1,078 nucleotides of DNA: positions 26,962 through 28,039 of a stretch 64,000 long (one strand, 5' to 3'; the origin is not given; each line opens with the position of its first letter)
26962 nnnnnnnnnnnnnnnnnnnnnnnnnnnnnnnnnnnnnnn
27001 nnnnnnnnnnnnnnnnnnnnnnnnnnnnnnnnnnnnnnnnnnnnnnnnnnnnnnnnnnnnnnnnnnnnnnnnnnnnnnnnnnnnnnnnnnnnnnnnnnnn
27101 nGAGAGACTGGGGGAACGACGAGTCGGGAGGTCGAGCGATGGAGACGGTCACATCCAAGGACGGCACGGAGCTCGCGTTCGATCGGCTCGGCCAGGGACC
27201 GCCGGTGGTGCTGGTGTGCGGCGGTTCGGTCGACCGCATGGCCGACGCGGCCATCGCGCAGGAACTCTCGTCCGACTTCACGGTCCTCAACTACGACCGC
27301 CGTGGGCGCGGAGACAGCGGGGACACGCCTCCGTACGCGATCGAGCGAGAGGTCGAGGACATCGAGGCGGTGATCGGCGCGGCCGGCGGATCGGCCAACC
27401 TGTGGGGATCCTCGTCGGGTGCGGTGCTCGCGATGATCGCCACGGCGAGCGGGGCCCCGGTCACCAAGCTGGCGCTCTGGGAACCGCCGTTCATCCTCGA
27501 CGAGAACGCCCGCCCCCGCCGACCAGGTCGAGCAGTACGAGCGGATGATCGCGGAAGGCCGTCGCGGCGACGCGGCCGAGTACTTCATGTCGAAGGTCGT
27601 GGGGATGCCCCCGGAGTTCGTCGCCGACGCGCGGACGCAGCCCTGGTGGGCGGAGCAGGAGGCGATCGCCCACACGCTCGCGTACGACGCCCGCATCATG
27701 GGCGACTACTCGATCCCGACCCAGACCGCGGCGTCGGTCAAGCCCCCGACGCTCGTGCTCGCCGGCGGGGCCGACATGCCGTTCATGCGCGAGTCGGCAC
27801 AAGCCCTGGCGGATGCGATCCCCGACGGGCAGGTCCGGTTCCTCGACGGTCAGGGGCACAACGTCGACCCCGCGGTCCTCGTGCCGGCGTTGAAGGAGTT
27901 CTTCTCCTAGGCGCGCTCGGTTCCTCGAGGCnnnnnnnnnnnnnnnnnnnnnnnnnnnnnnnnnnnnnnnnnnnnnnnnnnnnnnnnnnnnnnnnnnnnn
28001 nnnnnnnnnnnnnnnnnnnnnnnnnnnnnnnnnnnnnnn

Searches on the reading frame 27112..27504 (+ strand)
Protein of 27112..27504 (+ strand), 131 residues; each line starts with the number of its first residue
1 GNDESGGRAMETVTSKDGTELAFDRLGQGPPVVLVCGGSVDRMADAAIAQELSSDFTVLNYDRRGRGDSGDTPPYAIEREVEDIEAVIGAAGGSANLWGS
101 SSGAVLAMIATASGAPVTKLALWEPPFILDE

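Call 53: search_protein_families(library=pfam, proteins=[window:27112-27504:+], max_evalue=0.01)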
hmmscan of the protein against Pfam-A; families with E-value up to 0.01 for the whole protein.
window:27112-27504:+ (131 aa): 2 families
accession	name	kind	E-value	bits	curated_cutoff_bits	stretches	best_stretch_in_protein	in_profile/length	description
PF12697.13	Abhydrolase_6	-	1.3e-08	36.2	26.3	1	32-125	1-93/217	Alpha/beta hydrolase family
PF00561.26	Abhydrolase_1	-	0.0052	16.9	25.8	1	31-113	2-89/245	alpha/beta hydrolase fold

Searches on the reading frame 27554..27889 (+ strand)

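Call 53: search_protein_families(library=pfam, proteins=[window:27554-27889:+], max_evalue=0.01)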
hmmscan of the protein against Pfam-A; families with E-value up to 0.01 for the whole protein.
window:27554-27889:+ (112 aa): 1 family
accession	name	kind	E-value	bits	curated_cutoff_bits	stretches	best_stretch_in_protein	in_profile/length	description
PF12146.15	Hydrolase_4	-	0.0098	15.6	27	0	20-103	152-233/239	Serine aminopeptidase, S33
